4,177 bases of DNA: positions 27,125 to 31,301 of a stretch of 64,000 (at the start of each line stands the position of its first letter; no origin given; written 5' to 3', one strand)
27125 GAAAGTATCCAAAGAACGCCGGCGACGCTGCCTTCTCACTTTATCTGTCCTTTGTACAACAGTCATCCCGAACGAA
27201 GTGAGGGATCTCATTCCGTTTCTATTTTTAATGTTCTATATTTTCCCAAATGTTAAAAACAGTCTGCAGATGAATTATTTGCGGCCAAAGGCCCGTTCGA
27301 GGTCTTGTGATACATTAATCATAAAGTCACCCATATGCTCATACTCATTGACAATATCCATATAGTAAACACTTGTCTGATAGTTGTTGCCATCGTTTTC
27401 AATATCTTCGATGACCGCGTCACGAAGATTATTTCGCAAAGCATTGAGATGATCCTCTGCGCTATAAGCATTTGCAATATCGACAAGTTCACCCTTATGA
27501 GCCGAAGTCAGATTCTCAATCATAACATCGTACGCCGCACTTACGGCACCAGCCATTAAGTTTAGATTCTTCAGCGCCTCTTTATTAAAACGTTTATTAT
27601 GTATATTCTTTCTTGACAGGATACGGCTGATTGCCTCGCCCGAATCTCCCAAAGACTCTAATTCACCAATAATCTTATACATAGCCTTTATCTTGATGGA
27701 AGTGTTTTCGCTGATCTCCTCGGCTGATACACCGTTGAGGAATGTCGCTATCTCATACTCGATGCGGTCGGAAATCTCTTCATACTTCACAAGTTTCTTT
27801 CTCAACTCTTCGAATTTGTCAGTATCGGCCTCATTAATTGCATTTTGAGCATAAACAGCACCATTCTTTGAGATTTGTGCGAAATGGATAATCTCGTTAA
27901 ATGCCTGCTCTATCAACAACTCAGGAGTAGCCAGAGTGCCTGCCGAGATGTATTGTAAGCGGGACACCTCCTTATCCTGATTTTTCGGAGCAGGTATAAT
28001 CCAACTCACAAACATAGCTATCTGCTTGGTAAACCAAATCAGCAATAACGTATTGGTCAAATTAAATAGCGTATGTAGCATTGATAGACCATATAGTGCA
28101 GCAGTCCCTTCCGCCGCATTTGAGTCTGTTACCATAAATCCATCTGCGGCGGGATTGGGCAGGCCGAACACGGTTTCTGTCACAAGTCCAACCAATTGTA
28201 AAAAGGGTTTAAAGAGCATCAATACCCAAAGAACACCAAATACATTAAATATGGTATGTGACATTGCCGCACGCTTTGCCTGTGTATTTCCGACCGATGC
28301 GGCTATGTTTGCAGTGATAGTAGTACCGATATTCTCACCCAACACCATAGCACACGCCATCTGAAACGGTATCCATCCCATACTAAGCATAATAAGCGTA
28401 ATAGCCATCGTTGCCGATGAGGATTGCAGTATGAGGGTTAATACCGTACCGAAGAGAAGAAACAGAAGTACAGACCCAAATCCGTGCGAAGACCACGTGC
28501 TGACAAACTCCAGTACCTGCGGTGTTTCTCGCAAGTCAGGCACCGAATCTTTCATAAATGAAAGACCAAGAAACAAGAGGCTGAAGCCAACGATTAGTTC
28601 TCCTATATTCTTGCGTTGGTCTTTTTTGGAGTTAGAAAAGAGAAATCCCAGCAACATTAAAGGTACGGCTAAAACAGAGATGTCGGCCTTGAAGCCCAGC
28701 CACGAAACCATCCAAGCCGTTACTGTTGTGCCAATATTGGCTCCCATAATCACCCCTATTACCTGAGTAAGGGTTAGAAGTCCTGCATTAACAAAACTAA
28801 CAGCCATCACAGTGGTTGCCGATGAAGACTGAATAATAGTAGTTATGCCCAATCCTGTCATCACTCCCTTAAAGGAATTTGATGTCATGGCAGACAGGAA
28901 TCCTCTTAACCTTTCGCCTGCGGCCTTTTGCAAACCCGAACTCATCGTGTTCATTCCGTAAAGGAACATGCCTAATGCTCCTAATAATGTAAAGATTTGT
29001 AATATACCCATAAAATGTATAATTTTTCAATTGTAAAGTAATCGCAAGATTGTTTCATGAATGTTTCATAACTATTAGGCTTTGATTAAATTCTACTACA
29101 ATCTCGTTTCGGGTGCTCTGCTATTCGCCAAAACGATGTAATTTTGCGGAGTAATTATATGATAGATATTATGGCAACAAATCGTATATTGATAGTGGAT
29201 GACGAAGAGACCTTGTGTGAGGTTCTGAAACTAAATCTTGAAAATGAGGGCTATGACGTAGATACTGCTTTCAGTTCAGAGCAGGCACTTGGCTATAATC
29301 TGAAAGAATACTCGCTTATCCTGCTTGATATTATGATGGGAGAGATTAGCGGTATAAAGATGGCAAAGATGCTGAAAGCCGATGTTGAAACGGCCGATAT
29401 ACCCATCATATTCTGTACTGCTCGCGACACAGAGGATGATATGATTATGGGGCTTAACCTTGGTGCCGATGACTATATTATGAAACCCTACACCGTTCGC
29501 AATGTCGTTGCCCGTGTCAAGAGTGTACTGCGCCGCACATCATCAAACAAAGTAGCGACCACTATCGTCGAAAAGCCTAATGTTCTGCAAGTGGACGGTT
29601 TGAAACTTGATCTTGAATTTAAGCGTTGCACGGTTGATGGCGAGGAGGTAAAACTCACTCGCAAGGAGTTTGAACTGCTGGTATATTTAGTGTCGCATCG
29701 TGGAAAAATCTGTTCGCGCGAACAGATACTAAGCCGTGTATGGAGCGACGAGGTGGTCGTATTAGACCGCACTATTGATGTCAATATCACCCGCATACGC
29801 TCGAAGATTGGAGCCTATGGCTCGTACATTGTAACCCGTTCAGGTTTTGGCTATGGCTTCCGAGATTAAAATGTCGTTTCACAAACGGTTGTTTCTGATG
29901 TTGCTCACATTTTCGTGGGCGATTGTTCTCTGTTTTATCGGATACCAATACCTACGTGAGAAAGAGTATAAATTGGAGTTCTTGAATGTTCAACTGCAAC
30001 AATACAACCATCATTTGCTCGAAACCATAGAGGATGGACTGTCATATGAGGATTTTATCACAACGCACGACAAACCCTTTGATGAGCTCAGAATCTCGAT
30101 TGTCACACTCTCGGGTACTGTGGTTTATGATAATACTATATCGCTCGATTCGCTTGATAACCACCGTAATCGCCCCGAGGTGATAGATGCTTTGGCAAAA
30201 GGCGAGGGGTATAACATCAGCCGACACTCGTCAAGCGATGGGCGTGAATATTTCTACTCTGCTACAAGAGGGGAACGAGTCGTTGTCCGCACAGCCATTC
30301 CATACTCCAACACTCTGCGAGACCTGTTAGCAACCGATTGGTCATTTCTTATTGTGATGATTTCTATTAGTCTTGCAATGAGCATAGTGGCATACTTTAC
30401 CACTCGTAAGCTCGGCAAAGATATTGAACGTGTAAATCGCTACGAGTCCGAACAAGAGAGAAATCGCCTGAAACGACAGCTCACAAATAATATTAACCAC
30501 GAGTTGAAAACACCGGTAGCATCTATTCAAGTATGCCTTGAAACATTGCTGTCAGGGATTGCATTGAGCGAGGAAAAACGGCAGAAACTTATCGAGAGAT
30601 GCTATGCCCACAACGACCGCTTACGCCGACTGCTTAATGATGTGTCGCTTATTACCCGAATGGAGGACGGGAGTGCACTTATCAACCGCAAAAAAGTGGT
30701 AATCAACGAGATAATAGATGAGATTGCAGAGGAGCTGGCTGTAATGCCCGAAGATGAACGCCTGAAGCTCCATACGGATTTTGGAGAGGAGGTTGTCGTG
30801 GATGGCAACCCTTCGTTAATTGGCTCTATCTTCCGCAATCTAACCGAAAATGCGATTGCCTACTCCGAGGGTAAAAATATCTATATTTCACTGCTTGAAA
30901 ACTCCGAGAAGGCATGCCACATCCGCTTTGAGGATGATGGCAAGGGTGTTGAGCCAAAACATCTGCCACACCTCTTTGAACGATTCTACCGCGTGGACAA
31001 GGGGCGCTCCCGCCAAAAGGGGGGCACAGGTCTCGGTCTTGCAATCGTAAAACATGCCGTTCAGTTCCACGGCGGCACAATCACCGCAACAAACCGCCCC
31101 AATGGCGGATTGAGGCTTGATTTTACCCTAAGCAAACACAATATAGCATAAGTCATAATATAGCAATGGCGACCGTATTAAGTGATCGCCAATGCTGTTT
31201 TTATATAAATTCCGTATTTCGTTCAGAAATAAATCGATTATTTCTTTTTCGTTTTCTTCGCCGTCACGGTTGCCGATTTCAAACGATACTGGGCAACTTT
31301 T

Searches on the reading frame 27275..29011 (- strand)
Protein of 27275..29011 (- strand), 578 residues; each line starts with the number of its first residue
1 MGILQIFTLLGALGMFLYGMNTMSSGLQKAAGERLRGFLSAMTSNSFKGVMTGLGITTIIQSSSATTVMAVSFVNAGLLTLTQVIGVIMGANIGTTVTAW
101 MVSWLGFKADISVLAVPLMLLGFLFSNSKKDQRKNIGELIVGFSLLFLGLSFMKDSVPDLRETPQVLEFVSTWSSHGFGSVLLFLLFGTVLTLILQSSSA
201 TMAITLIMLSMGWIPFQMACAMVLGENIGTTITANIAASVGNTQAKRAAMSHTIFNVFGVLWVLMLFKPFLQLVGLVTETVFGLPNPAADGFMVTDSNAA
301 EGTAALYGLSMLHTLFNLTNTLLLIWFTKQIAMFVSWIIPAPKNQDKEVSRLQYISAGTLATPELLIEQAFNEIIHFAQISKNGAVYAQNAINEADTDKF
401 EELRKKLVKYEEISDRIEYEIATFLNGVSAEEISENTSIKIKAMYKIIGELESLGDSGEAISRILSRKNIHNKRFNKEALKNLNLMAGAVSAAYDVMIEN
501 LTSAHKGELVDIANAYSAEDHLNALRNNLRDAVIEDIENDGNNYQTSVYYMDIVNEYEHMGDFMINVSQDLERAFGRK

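Call 41: search_protein_families(library=pfam, proteins=[window:27275-29011:-], max_evalue=0.00001)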
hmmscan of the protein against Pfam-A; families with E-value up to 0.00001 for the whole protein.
window:27275-29011:- (578 aa): 2 families
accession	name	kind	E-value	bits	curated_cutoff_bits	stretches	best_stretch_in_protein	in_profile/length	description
PF02690.20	Na_Pi_cotrans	-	2.7e-60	202.8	29.1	2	15-154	1-136/137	Na+/Pi-cotransporter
PF01895.24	PhoU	-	2e-07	31.7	23.5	0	486-570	4-88/89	PhoU domain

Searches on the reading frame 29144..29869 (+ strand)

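Call 40: search_protein_families(library=pfam, proteins=[window:29144-29869:+], max_evalue=0.00001)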
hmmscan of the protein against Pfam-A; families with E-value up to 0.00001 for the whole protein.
window:29144-29869:+ (241 aa): 2 families
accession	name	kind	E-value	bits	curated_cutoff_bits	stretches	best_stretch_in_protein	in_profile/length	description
PF00072.30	Response_reg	-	4.8e-24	85.1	30.2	1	15-125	1-110/111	Response regulator receiver domain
PF00486.34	Trans_reg_C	-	5.6e-24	84.5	26.2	1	166-238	1-76/77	Transcriptional regulatory protein, C terminal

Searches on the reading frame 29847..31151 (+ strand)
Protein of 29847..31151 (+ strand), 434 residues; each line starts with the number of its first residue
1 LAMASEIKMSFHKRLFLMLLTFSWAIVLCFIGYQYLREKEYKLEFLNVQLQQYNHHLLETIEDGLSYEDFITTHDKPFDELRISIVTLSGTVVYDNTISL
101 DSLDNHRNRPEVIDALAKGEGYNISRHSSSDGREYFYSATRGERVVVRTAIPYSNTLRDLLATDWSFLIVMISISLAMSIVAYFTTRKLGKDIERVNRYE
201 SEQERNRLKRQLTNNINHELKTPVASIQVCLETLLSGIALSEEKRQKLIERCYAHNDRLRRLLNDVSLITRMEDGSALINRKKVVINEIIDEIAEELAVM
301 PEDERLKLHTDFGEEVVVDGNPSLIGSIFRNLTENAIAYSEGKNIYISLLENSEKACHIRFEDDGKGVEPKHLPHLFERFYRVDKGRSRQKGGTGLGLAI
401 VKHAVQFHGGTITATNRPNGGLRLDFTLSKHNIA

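Call 40: search_protein_families(library=pfam, proteins=[window:29847-31151:+], max_evalue=0.00001)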
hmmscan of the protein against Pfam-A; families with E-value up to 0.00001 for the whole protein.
window:29847-31151:+ (434 aa): 2 families
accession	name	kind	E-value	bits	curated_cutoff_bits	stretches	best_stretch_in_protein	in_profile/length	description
PF02518.31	HATPase_c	-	4.7e-25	88.6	26.4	1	321-429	2-108/111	Histidine kinase-, DNA gyrase B-, and HSP90-like ATPase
PF00512.31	HisKA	-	9e-13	48.5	26.9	1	209-275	2-66/66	His Kinase A (phospho-acceptor) domain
